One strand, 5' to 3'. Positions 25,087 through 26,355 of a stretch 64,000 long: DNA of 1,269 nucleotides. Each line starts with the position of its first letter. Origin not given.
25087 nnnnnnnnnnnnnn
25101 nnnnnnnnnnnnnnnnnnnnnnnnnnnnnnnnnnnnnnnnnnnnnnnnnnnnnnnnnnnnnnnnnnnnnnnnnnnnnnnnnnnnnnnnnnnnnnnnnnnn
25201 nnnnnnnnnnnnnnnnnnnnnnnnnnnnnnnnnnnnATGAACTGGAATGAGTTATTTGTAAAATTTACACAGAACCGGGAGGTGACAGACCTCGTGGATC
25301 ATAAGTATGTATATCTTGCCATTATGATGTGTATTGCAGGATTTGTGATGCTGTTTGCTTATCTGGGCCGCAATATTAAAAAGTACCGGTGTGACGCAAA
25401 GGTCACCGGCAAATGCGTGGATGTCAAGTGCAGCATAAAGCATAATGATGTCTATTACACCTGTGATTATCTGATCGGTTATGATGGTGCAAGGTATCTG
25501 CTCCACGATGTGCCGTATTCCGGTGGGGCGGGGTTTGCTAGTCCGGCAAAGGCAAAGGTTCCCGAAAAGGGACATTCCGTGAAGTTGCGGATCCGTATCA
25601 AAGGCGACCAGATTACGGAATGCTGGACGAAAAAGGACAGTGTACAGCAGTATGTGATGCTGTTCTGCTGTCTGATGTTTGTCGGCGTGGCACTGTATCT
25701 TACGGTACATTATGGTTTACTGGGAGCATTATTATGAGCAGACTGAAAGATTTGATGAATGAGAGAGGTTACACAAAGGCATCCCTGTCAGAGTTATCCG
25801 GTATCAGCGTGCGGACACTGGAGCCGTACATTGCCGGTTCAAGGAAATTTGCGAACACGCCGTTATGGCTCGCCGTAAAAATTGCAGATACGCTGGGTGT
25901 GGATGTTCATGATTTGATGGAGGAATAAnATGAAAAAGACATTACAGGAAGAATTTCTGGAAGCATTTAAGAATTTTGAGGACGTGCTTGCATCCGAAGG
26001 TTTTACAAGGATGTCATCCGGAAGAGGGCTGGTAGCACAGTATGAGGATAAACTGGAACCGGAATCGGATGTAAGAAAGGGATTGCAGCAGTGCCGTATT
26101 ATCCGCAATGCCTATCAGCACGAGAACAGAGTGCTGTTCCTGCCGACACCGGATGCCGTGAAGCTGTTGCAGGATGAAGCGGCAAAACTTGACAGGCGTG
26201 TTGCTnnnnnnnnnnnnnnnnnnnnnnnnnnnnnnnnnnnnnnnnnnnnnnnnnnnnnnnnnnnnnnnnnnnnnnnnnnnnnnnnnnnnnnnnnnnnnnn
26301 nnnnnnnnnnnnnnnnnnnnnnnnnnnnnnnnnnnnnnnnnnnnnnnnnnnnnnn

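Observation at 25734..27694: Candidate HEPN(RNxxxH)–CBS-pair protein with its own small HTH gene, followed by DUF2130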

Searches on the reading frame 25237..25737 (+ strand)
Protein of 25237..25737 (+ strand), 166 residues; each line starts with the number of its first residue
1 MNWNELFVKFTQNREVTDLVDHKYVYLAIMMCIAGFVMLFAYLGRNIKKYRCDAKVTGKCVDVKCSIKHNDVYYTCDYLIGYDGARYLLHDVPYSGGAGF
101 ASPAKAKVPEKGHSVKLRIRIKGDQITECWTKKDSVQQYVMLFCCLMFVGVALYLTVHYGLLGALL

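Call 3: search_protein_families(library=pfam, proteins=[window:25237-25737:+], max_evalue=1)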
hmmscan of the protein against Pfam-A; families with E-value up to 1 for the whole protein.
window:25237-25737:+ (166 aa): 1 family
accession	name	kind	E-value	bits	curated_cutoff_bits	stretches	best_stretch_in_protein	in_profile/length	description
PF20479.3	TMEM128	-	0.033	15.1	23.9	0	124-159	24-61/124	TMEM128 protein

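Call 4: search_protein_families(library=padloc, proteins=[window:25237-25737:+], max_evalue=1)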
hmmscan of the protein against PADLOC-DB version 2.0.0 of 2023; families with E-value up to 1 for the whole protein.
window:25237-25737:+ (166 aa): 0 families

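Call 13: search_protein_families(library=ncbifam, proteins=[window:25237-25737:+], max_evalue=0.1)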
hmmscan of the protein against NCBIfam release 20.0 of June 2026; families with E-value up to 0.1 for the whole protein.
window:25237-25737:+ (166 aa): 2 families
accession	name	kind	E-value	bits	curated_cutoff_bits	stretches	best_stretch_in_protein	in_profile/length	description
NF043065.1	MMSYN1_0478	equivalog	0.052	13.4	170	0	6-47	26-66/190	MFS transporter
TIGR00916.1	2A0604s01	subfamily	0.09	12.4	148.6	0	140-165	90-115/231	SecD/SecF family protein translocase subunit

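Call 72: search_protein_families(library=phrogs, proteins=[window:25237-25737:+], max_evalue=0.01)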
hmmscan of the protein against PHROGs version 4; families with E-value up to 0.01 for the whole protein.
window:25237-25737:+ (166 aa): 0 families

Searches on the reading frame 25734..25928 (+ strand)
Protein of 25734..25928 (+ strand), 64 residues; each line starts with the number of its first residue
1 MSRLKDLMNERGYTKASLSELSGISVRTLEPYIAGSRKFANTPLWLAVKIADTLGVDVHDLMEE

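Call 3: search_protein_families(library=pfam, proteins=[window:25734-25928:+], max_evalue=1)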
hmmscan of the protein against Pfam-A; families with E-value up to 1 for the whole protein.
window:25734-25928:+ (64 aa): 5 families
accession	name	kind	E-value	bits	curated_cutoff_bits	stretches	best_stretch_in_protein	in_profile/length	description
PF13443.12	HTH_26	-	2.2e-07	31.5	22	1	3-63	1-59/63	Cro/C1-type HTH DNA-binding domain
PF01381.28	HTH_3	-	1.5e-05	25.4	23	1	4-59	1-53/55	Helix-turn-helix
PF13560.12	HTH_31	-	0.00017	22.3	27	1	3-60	5-60/64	Helix-turn-helix domain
PF20317.4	HTH_60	-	0.022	15.6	24.1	1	2-41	8-47/140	Helix-turn-helix domain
PF12844.13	HTH_19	-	0.12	12.7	30.2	1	3-61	3-58/64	Helix-turn-helix domain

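Call 4: search_protein_families(library=padloc, proteins=[window:25734-25928:+], max_evalue=1)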
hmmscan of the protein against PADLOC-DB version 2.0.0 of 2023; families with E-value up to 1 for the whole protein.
window:25734-25928:+ (64 aa): 2 families
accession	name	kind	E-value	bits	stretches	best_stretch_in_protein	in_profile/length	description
PDLC04775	PDC-M69A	-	0.0094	14.5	1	4-63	12-68/113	-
PDLC03949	RmrA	-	0.043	10.7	1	7-57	10-57/363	-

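Call 13: search_protein_families(library=ncbifam, proteins=[window:25734-25928:+], max_evalue=0.1)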
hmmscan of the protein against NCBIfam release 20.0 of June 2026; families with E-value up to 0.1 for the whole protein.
window:25734-25928:+ (64 aa): 5 families
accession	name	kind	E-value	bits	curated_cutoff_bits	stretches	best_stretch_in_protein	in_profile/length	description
NF041951.1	phage_RstR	subfamily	0.0019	18.5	80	1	2-63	5-63/108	RstR family transcriptional repressor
NF010465.0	PRK13890.1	equivalog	0.0037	17.4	96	1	6-63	12-66/121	conjugal transfer protein TrbA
NF047948.1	male_kill_WMK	equivalog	0.0038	16.7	300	1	10-62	16-65/300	WO male-killing family protein Wmk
NF006015.0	PRK08154.1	subfamily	0.0039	16.4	204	1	3-63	34-91/314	anaerobic benzoate catabolism transcriptional regulator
NF003158.0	PRK04132.1-3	equivalog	0.031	11.3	1750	1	14-63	419-465/1437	replication factor C small subunit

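Call 72: search_protein_families(library=phrogs, proteins=[window:25734-25928:+], max_evalue=0.01)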
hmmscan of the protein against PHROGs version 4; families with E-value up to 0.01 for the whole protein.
window:25734-25928:+ (64 aa): 10 families
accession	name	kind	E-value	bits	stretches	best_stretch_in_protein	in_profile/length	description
phrog_8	-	transcription regulation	6e-06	26.9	1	2-62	79-136/346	transcriptional regulator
phrog_3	-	transcription regulation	1.4e-05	26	1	1-64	90-148/430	transcriptional repressor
phrog_18342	-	transcription regulation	2.2e-05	25.5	1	2-62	21-80/123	transcriptional repressor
phrog_4583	-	transcription regulation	8.8e-05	23.5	1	3-64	14-72/81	transcriptional repressor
phrog_2967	-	transcription regulation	0.00012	22.7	1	3-64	14-72/225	transcriptional regulator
phrog_2328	-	transcription regulation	0.00023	21.9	1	2-63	18-76/128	transcriptional repressor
phrog_5823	-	transcription regulation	0.00047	20.4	1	3-62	10-67/404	transcriptional regulator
phrog_4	-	transcription regulation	0.00051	20.1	1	2-62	139-192/400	transcriptional repressor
phrog_2439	-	transcription regulation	0.0011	18.9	1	2-59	10-64/367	transcriptional regulator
phrog_296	-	integration and excision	0.0073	16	1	1-49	229-275/626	DNA transposition protein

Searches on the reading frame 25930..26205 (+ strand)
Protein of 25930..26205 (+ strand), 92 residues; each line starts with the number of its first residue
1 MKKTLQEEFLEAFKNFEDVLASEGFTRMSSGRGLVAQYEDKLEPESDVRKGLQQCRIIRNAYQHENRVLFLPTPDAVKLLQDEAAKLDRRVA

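Call 27: predict_structure(alignment_id=A3)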
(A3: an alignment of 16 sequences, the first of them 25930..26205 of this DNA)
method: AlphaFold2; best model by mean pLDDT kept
length: 92 residues; sequences in the alignment: 16
mean_pLDDT: 85.8   pTM: 0.78
mean pLDDT of the five models: 85.8, 85.0, 84.7, 84.3, 84.1
residues with pLDDT >= 90: 52; 70-90: 30; 50-70: 9; < 50: 1
segments of 3 or more residues with pLDDT < 50: none
pLDDT, mean of each block of 10 residues (from residue 1): 84 94 82 87 92 92 69 92 87 49
secondary structure, 60 per line:
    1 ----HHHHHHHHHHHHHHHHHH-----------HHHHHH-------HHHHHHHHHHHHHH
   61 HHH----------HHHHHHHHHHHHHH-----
elements in order: H5-22 H34-39 H47-63 H74-87

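Call 61: search_solved_structures(query=A3, max_evalue=10, show_alignments=4)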
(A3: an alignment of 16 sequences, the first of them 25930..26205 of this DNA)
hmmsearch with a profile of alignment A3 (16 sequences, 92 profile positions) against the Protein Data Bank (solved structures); distinct sequences matched with E-value up to 10: 1.
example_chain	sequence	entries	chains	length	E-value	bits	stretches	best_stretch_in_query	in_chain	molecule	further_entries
5va6_A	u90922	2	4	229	1.4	11.9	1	32-76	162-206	Probable Histone-lysine N-methyltransferase ATXR5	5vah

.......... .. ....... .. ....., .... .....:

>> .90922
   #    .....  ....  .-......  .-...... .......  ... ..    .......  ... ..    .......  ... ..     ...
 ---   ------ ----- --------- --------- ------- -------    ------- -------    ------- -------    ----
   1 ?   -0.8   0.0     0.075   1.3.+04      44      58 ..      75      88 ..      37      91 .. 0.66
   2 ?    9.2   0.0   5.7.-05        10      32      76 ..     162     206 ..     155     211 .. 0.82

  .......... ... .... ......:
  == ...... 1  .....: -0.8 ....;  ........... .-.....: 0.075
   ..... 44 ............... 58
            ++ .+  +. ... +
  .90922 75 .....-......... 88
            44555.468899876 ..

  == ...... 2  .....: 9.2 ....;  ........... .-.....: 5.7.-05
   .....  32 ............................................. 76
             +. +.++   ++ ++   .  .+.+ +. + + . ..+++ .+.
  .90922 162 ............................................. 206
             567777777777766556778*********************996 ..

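Call 64: fold_search(model_id=the predicted structure, library=pdb)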
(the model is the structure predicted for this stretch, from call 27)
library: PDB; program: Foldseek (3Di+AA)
matches with E <= 10: 147; with E <= 0.001: 0
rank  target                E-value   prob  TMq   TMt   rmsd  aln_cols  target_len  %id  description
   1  9k8d_A                1.5e+00  0.28  0.38  0.41  10.7        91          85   12  Cryo-EM structure of C3 symmetric interface of designed zinc-induced tetrahedron Cage-t32-Zn1-HEHE-34 (released 2025-10-29)
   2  9k8d_B                1.6e+00  0.13  0.28  0.29  11.6        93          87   13  Cryo-EM structure of C3 symmetric interface of designed zinc-induced tetrahedron Cage-t32-Zn1-HEHE-34 (released 2025-10-29)
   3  7m5t_MODEL_1_A        2.1e+00  0.08  0.26  0.25  12.3       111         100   13  Solution NMR structure of de novo designed protein 0515 (released 2021-12-15)
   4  5yep_C                2.5e+00  0.25  0.45  0.35   6.5        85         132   13  Crystal structure of SO_3166-SO_3165 from Shewanella oneidensis (released 2018-03-28)
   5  2lch_MODEL_1_A        2.5e+00  0.10  0.32  0.28  14.8       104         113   15  Solution NMR Structure of a Protein With a Redesigned Hydrophobic Core, Northeast Structural Genomics Consorti (released 2011-05-25)
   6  5zhy_D                2.5e+00  0.09  0.26  0.27  18.3        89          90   18  Structural characterization of the HCoV-229E fusion core (released 2018-06-06)
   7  9rgv_A                2.5e+00  0.08  0.25  0.24   9.8        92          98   13  X-ray crystal structure of a de novo designed single-chain antiparallel 3-helix coiled-coil bundle, sc-apCC3-CW1 (released 2025-09-03)
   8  7bxo_F                2.7e+00  0.20  0.43  0.33   6.7        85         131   13  Crystal structure of the toxin-antitoxin with AMP-PNP (released 2020-09-30)
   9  5nkx_B                2.7e+00  0.08  0.28  0.27   9.3       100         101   13  HRSV M2-1 core domain, P3221 crystal form (released 2018-01-03)
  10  6m6w_G                2.8e+00  0.20  0.44  0.35   6.0        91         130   13  Crystal structure the toxin-antitoxin MntA-HpeT mutant-Y104A (released 2020-09-30)
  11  3a14_B                2.8e+00  0.08  0.25  0.09   9.4        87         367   18  Crystal structure of DXR from Thermotoga maritima, in complex with NADPH (released 2010-04-07)
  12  3a06_B                2.8e+00  0.08  0.25  0.09   9.5        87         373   18  Crystal structure of DXR from Thermooga maritia, in complex with fosmidomycin and NADPH (released 2010-03-16)
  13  3u3b_A                3.0e+00  0.11  0.33  0.30  10.4        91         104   15  Crystal Structure of Computationally Redesigned Four-Helix Bundle (released 2012-06-13)
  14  7dgw                  3.0e+00  0.06  0.25  0.24  12.2        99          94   16  De novo designed protein H4A2S (released 2021-11-24)
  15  6m6u_D                3.2e+00  0.16  0.41  0.32   7.0        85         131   12  Crystal structure the toxin-antitoxin MntA-HpeT mutant-D39ED41E (released 2020-09-30)
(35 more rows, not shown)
